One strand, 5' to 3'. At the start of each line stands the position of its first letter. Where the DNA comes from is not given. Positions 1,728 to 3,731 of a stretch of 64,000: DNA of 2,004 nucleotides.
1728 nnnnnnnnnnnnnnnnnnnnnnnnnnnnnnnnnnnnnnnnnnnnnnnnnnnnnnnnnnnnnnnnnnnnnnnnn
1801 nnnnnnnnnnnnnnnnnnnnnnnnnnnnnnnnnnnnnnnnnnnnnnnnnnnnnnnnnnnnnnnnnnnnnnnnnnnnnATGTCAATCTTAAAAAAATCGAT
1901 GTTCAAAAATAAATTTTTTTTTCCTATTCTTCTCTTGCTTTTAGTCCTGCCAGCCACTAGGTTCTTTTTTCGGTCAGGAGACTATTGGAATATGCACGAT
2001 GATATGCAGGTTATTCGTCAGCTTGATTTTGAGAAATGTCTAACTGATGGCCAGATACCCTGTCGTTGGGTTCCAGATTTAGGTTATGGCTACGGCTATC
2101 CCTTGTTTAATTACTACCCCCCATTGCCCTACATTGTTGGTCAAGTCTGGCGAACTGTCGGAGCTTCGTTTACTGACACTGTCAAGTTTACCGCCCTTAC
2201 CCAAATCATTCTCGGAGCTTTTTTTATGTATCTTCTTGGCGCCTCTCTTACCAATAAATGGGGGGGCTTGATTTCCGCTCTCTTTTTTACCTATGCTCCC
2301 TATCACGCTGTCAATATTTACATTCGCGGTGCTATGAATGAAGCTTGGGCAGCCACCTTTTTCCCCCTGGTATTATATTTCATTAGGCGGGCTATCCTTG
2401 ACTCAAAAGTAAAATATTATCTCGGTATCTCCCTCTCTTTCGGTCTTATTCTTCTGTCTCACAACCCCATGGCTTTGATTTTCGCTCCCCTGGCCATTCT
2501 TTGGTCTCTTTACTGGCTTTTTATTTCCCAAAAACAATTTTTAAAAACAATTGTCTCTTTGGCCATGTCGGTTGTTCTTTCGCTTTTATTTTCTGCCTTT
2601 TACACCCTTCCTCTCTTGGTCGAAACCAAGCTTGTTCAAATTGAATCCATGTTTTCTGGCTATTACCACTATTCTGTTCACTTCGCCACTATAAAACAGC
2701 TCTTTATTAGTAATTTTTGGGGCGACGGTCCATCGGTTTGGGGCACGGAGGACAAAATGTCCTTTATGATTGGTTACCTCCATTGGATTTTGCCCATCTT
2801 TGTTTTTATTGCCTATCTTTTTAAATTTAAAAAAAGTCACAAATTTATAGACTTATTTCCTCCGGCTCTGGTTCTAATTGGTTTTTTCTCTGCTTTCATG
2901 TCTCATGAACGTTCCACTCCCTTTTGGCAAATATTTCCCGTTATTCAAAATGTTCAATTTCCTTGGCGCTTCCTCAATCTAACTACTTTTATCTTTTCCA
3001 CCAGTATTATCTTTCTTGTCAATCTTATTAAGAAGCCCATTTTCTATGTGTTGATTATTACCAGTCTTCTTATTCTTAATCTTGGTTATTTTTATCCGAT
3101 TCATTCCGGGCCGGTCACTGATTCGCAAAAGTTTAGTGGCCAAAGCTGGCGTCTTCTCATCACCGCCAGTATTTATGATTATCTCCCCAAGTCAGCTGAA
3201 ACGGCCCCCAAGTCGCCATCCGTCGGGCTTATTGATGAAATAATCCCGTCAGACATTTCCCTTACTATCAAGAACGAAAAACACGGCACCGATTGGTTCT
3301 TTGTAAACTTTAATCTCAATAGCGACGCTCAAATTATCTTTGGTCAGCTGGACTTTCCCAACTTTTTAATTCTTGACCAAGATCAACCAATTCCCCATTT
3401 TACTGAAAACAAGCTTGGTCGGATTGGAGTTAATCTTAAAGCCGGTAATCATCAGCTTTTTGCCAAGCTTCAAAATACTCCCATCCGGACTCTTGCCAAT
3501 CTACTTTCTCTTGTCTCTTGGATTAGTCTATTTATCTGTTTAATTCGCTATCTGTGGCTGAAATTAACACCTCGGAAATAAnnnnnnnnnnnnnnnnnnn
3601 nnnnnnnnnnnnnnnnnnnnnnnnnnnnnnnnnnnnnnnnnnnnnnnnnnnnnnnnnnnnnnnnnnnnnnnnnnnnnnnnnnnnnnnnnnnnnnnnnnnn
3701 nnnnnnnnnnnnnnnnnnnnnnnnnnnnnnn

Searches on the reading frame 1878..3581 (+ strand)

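Call 10: search_protein_families(library=pfam, proteins=[window:1878-3581:+], max_evalue=0.001)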
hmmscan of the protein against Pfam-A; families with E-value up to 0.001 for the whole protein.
window:1878-3581:+ (567 aa): 2 families
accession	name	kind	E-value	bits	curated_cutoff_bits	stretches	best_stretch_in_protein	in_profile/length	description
PF10131.15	PTPS_related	-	4.7e-07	29.1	26.4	1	77-414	1-316/621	6-pyruvoyl-tetrahydropterin synthase related domain; membrane protein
PF13231.12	PMT_2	-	6.8e-07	30.1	26.1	1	101-239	23-155/160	Dolichyl-phosphate-mannose-protein mannosyltransferase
